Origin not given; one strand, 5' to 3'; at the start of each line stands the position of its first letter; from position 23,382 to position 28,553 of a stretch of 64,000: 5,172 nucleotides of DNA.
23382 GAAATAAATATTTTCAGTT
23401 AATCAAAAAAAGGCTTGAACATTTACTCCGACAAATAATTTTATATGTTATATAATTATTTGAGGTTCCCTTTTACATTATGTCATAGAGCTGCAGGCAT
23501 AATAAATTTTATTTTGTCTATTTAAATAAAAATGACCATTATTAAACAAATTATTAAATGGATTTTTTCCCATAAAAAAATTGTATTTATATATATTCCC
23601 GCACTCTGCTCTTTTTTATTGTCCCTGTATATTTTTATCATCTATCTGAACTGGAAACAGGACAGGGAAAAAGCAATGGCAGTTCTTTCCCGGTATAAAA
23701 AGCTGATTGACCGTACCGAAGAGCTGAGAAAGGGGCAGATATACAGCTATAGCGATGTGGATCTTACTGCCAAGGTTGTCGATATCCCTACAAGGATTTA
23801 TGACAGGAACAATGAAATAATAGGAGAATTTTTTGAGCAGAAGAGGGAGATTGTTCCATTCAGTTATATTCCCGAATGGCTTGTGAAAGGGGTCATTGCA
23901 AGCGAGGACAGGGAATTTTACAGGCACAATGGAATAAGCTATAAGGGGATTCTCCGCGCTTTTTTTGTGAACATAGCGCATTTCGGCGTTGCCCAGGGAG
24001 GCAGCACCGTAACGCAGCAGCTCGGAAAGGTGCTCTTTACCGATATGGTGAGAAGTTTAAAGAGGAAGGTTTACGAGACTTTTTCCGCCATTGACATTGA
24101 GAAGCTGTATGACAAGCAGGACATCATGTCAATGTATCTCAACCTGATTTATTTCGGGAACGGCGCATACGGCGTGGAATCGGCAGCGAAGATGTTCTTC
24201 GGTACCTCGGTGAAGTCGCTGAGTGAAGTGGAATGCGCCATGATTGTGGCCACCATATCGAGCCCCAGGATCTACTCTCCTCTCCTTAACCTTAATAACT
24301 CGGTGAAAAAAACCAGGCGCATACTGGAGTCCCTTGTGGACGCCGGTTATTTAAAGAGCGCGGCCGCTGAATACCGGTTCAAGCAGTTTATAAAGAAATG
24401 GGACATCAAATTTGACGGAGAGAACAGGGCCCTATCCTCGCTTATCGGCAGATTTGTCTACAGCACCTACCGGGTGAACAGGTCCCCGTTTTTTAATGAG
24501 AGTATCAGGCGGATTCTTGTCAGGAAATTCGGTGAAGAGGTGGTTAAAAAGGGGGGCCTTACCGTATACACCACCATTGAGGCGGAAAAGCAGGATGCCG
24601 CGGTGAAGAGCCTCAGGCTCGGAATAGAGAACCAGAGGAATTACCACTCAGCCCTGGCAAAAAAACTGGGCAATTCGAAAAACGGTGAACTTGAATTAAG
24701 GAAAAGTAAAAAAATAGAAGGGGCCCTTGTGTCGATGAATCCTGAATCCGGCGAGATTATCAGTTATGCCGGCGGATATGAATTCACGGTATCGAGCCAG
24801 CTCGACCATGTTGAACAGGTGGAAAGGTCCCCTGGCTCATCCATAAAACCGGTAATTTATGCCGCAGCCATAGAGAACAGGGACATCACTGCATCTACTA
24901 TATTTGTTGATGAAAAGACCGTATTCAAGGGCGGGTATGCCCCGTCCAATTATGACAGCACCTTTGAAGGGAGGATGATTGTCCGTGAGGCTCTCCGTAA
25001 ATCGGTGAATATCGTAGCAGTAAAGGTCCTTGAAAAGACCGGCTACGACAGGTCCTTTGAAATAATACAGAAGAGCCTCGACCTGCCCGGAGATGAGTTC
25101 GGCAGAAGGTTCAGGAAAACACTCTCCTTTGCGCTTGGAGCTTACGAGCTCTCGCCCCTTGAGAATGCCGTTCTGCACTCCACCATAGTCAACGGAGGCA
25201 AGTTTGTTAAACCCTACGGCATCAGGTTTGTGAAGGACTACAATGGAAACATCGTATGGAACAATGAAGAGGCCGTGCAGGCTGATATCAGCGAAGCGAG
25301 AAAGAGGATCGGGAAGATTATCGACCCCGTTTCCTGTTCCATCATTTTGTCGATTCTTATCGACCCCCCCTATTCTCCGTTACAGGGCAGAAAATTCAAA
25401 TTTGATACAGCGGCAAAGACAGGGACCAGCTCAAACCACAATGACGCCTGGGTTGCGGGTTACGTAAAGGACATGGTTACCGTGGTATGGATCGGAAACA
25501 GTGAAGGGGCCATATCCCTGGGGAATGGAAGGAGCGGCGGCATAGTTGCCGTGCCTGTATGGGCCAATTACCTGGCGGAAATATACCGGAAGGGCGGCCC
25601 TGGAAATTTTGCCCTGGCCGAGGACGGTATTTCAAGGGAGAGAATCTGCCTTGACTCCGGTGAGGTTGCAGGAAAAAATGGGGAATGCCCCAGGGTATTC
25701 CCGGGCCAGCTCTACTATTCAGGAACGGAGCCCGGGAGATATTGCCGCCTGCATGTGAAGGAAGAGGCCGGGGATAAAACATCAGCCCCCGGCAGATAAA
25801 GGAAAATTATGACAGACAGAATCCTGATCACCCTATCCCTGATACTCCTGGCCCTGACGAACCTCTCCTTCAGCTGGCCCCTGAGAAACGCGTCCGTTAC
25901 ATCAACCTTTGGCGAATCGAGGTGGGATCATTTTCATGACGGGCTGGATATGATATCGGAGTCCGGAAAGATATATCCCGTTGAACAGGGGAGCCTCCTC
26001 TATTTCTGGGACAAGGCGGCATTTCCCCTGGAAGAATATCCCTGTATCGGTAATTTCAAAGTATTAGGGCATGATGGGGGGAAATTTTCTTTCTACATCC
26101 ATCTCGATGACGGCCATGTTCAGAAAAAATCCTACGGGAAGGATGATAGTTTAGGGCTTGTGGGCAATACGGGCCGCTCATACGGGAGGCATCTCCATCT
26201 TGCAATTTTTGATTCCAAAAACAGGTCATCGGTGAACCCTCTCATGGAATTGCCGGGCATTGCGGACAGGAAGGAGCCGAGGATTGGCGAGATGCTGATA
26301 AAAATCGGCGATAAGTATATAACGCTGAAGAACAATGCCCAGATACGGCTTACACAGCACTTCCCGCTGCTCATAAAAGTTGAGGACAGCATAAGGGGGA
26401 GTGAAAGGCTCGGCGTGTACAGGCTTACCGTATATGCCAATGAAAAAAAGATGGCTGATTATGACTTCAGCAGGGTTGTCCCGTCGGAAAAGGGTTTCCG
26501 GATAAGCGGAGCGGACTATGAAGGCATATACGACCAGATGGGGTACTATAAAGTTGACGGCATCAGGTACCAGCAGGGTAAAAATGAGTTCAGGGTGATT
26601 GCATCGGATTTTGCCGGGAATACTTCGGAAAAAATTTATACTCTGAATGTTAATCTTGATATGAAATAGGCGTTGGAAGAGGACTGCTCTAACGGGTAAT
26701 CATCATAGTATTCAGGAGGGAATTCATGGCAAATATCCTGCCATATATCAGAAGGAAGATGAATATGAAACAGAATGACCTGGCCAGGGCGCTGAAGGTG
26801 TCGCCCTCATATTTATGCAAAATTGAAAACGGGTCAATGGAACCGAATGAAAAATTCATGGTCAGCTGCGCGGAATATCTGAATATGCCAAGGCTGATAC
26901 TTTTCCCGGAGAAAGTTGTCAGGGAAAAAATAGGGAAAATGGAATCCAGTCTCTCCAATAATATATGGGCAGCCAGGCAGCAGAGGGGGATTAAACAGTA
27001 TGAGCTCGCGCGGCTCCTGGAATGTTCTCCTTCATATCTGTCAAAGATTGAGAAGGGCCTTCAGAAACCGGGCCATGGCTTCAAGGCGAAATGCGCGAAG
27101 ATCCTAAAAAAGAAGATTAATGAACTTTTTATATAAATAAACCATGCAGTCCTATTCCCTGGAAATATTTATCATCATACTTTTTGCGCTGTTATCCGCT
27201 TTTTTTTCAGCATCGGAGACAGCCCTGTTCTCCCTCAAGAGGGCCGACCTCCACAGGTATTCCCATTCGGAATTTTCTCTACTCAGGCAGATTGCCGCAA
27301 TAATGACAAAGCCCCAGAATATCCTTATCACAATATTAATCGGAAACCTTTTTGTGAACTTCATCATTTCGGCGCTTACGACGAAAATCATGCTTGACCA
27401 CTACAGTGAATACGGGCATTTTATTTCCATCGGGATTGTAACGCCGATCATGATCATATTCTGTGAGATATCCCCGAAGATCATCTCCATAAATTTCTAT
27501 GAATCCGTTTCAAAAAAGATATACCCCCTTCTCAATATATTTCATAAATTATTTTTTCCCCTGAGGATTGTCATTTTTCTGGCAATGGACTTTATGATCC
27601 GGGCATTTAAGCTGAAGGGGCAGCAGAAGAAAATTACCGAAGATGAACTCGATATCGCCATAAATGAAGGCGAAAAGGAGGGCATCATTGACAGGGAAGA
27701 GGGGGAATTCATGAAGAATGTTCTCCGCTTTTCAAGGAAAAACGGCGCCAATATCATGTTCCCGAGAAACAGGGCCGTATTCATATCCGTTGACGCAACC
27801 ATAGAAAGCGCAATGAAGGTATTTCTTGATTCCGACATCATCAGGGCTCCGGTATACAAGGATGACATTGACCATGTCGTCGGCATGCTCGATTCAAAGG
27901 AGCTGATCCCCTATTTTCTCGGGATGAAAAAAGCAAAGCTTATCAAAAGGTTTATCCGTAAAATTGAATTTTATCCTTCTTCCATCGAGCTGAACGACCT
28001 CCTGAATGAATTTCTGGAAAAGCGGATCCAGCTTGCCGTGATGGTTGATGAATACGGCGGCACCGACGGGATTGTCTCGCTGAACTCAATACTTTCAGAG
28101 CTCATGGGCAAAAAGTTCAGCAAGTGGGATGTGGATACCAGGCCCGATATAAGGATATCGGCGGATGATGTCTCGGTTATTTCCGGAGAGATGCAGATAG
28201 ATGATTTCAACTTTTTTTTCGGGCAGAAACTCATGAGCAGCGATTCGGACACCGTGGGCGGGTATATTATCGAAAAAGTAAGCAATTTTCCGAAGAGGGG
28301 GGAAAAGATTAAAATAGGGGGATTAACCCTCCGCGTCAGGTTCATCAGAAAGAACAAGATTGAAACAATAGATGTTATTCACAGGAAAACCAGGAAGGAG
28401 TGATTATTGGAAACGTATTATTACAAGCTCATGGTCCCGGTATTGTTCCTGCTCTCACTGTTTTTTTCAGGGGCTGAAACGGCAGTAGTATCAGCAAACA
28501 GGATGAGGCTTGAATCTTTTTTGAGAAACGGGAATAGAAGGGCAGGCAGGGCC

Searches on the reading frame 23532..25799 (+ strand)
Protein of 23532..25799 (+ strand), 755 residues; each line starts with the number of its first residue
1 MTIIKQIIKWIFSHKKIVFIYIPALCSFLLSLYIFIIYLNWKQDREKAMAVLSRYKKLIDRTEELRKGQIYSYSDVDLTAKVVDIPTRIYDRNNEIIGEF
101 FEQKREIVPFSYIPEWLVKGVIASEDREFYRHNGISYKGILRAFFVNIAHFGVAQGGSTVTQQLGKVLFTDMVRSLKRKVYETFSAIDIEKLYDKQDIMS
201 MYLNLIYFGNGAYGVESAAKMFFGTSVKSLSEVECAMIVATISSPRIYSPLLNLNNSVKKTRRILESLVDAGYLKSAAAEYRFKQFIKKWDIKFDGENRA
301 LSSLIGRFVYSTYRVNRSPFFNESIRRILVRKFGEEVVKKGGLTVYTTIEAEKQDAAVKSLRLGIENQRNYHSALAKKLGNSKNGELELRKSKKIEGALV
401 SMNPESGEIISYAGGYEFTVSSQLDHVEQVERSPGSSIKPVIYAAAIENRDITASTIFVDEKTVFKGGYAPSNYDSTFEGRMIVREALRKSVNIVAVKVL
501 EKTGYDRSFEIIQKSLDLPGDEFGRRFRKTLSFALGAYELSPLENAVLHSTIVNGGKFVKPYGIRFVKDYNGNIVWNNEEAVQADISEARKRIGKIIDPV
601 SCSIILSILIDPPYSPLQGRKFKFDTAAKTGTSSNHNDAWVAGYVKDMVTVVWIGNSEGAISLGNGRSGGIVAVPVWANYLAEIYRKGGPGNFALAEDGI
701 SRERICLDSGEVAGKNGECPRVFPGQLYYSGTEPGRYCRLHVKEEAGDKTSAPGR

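Call 38: search_protein_families(library=pfam, proteins=[window:23532-25799:+], max_evalue=0.001)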
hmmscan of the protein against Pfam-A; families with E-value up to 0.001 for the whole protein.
window:23532-25799:+ (755 aa): 2 families
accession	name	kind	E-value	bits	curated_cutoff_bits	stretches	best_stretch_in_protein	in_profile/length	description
PF00912.28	Transgly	-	8.3e-55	185.4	27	1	94-268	2-177/178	Transglycosylase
PF00905.27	Transpeptidase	-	8.6e-20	71.6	22.1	1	397-652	1-273/299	Penicillin binding protein transpeptidase domain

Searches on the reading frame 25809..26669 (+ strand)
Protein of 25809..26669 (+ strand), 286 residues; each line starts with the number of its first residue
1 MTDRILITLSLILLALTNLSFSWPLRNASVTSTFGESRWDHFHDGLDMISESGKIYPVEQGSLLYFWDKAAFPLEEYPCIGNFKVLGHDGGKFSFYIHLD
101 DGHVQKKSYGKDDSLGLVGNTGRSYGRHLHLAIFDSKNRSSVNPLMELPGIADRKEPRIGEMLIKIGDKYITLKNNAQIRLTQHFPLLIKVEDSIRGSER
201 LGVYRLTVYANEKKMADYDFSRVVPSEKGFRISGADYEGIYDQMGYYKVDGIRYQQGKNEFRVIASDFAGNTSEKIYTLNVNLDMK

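Call 38: search_protein_families(library=pfam, proteins=[window:25809-26669:+], max_evalue=0.001)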
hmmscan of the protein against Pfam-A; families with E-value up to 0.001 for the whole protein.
window:25809-26669:+ (286 aa): 1 family
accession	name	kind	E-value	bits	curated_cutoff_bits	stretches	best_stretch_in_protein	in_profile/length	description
PF01551.29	Peptidase_M23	-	6.8e-09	36.2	28.7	1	42-144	2-96/96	Peptidase family M23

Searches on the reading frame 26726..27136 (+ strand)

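Call 38: search_protein_families(library=pfam, proteins=[window:26726-27136:+], max_evalue=0.001)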
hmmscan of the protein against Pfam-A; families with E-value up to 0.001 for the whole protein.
window:26726-27136:+ (136 aa): 7 families
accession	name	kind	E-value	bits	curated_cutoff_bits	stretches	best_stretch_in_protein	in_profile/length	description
PF01381.28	HTH_3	-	3.9e-22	78.5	23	2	8-55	4-51/55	Helix-turn-helix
PF12844.13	HTH_19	-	2e-16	60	30.2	2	8-55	7-54/64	Helix-turn-helix domain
PF13560.12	HTH_31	-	7.5e-15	55.4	27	2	83-125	9-52/64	Helix-turn-helix domain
PF13413.12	HTH_25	-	5.6e-09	36.1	24.6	0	8-39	5-36/62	Helix-turn-helix domain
PF13443.12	HTH_26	-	6.5e-08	33.1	22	0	79-111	1-33/63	Cro/C1-type HTH DNA-binding domain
PF01047.28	MarR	-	4.2e-06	27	24.6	0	84-114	13-43/59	MarR family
PF13744.12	HTH_37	-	0.0008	19.6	27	0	74-111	17-54/80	Helix-turn-helix domain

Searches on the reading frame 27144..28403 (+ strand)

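Call 23: search_protein_families(library=pfam, proteins=[window:27144-28403:+], max_evalue=0.01)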
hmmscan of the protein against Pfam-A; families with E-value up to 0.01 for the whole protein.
window:27144-28403:+ (419 aa): 3 families
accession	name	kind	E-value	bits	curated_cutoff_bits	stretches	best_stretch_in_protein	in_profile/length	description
PF01595.25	CNNM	-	9.3e-39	133.4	28.4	1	10-186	2-181/181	Cyclin M transmembrane N-terminal domain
PF03471.22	CorC_HlyC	-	7.9e-15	55.1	27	1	341-412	5-78/81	Transporter associated domain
PF00571.33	CBS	-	1e-10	42.2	24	1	208-258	6-55/57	CBS domain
